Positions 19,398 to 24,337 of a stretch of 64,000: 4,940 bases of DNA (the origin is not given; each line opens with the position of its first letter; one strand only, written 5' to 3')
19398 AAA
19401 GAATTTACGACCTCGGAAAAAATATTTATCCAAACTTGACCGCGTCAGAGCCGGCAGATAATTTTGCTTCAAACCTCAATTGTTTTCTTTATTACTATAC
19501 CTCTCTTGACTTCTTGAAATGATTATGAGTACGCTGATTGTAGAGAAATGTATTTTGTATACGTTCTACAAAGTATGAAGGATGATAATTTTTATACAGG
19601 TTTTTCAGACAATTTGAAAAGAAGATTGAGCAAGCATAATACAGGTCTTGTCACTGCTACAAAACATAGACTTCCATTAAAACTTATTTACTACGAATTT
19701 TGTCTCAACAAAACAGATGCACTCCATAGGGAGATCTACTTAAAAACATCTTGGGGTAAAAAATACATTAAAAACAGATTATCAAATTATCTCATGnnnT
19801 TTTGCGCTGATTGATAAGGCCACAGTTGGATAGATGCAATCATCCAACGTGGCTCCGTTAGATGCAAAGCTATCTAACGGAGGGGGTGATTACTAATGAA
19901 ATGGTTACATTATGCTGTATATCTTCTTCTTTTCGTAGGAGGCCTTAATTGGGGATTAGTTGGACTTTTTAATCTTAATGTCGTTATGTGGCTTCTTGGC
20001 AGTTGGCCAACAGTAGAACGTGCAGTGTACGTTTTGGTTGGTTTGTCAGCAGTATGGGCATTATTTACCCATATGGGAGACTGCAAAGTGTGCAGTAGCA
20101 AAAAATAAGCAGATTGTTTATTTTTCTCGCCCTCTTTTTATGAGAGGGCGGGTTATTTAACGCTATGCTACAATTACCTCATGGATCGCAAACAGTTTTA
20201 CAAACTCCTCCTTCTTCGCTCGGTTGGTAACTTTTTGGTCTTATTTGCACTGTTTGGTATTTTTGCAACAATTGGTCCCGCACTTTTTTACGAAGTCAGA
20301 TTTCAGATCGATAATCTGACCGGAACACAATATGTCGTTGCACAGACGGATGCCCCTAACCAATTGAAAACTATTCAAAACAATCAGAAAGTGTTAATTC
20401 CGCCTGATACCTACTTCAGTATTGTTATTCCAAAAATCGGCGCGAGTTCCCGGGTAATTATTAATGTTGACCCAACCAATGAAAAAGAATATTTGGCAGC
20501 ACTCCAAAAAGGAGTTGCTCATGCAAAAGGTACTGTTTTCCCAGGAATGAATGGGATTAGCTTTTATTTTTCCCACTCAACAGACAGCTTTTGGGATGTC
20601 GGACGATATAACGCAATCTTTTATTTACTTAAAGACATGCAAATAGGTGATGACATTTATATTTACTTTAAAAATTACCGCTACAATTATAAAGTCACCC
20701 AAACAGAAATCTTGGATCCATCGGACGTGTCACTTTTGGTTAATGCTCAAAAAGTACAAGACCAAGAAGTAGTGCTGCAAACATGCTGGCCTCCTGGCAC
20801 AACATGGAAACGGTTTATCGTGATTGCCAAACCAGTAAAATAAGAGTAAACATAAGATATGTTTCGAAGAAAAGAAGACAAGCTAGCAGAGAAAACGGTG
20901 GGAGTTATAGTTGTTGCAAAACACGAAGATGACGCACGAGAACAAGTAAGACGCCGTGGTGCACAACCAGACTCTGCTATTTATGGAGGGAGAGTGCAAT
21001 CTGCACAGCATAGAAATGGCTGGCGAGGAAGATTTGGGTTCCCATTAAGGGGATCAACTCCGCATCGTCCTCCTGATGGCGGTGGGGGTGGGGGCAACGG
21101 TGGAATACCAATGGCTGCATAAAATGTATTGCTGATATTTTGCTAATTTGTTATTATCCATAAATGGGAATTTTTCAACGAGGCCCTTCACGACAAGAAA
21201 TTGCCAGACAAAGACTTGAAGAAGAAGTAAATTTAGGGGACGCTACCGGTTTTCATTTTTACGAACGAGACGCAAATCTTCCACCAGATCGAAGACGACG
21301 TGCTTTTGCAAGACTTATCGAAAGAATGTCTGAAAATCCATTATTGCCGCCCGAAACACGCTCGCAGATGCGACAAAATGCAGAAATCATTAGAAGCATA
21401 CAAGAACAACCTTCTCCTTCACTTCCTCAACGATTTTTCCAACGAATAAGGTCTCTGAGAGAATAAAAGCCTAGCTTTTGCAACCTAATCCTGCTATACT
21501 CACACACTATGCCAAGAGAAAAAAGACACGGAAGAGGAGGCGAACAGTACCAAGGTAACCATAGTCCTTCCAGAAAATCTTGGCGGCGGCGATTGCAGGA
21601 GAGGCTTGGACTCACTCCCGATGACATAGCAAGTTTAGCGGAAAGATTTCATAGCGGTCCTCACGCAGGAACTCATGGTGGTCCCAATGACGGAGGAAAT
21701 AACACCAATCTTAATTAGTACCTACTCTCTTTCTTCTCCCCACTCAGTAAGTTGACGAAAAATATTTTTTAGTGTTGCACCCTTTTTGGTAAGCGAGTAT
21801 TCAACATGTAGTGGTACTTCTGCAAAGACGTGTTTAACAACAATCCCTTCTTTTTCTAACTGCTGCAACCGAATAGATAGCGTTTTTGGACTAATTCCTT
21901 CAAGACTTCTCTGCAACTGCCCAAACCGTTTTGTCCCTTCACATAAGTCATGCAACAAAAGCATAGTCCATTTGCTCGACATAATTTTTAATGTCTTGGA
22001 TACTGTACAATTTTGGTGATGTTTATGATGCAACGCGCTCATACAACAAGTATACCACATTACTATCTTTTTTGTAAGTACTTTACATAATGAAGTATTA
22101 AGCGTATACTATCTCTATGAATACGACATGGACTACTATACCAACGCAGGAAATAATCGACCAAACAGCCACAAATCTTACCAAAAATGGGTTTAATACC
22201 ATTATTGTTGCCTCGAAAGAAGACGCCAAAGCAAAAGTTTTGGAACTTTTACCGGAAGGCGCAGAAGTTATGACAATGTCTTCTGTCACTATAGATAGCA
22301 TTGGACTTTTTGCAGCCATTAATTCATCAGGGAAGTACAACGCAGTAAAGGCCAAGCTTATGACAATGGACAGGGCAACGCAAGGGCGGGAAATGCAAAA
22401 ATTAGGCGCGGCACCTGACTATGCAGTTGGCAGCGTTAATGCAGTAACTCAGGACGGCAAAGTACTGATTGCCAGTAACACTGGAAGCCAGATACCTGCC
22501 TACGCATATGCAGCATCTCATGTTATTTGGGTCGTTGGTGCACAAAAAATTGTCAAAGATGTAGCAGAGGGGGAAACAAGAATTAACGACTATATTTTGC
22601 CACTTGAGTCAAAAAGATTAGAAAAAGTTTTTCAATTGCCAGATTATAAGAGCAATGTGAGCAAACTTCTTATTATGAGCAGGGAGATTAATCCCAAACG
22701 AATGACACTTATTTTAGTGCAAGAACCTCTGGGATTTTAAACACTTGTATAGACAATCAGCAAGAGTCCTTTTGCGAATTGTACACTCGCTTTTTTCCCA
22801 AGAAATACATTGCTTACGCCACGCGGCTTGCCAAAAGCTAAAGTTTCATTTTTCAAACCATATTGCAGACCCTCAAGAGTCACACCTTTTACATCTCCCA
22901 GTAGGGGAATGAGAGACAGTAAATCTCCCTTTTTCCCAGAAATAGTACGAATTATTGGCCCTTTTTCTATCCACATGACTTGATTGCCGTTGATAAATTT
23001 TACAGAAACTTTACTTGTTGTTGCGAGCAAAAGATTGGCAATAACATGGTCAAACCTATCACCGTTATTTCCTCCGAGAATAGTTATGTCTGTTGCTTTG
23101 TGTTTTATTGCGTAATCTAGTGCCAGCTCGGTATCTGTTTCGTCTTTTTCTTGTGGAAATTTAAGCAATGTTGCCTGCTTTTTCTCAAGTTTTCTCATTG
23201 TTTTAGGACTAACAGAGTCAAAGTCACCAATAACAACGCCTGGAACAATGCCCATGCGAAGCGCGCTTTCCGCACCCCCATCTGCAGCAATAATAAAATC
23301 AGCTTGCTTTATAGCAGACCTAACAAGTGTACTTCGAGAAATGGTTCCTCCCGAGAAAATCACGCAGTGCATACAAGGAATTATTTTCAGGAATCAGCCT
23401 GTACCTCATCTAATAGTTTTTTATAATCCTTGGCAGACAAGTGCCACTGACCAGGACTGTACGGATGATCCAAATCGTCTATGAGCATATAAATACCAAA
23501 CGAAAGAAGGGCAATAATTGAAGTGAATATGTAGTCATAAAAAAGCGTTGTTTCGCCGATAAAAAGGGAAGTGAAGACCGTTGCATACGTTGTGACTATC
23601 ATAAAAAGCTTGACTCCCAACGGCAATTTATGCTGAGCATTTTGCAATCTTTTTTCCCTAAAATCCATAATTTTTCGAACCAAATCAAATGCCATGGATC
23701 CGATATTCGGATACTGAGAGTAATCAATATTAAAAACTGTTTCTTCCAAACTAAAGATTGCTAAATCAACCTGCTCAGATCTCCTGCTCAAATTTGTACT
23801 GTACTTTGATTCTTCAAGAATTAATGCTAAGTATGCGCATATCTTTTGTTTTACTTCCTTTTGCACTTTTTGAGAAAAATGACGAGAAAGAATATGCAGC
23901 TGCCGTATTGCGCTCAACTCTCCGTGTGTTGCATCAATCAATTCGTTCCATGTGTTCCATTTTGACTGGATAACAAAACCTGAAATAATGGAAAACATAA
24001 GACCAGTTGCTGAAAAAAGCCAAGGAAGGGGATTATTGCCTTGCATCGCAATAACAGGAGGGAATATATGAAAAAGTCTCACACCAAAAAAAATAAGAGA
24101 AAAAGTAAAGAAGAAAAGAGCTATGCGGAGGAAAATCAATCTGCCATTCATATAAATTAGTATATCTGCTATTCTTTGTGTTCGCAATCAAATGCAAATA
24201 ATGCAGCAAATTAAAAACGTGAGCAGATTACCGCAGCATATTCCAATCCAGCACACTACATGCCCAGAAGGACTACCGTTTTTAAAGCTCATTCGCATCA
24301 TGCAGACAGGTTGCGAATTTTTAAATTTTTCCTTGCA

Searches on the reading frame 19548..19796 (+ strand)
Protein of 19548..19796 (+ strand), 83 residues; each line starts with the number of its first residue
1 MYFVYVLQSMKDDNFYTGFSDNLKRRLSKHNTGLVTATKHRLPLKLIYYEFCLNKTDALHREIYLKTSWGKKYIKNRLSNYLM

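Call 65: search_protein_families(library=pfam, proteins=[window:19548-19796:+], max_evalue=0.001)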
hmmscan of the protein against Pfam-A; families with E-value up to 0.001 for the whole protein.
window:19548-19796:+ (83 aa): 1 family
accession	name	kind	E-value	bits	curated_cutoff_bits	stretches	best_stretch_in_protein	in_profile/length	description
PF01541.30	GIY-YIG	-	1.7e-14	54.3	22.6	1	1-71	1-74/78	GIY-YIG catalytic domain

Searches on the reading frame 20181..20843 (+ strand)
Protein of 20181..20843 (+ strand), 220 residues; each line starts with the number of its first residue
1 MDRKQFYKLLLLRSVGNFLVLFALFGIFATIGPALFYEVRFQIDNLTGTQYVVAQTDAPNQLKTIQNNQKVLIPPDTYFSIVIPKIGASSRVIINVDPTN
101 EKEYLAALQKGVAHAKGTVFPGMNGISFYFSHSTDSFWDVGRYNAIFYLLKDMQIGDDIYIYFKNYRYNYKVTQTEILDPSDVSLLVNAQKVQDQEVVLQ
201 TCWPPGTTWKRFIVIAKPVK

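Call 4: search_protein_families(library=pfam, proteins=[window:20181-20843:+], max_evalue=0.01)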
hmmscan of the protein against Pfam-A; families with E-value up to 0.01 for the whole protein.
window:20181-20843:+ (220 aa): 1 family
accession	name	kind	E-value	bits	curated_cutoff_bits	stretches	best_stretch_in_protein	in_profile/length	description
PF04203.18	Sortase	-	1.6e-19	70.3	26.6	1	81-219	1-125/125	Sortase domain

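Call 5: search_protein_families(library=ncbifam, proteins=[window:20181-20843:+], max_evalue=0.01)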
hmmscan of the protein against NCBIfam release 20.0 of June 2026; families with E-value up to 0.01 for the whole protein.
window:20181-20843:+ (220 aa): 6 families
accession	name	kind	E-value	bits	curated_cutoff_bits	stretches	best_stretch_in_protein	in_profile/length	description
NF058671.1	sortase_SrtD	exception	1.4e-14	54.2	140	1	60-217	46-186/187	class D sortase, LPxTATN-specific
NF033746.1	class_D_sortase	subfamily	3e-14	53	165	1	80-219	12-134/135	class D sortase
TIGR01076.1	sortase_fam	subfamily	5.3e-12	45.7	39.35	1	107-217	22-126/136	sortase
NF033745.1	class_C_sortase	subfamily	1.1e-11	44.9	160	1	68-216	82-218/220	class C sortase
NF033747.1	class_E_sortase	subfamily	3.7e-08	33.4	160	1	15-217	11-204/211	class E sortase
TIGR03784.1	marine_sortase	equivalog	5.4e-05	22.9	158.25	1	145-205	101-159/174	class GN sortase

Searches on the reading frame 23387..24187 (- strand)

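Call 65: search_protein_families(library=pfam, proteins=[window:23387-24187:-], max_evalue=0.001)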
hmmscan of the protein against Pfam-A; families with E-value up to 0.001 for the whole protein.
window:23387-24187:- (266 aa): 1 family
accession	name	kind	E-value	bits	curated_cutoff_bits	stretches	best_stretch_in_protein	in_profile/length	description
PF14023.12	Bestrophin-like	-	3.5e-21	76.3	32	1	51-244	27-222/232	Bestrophin-like domain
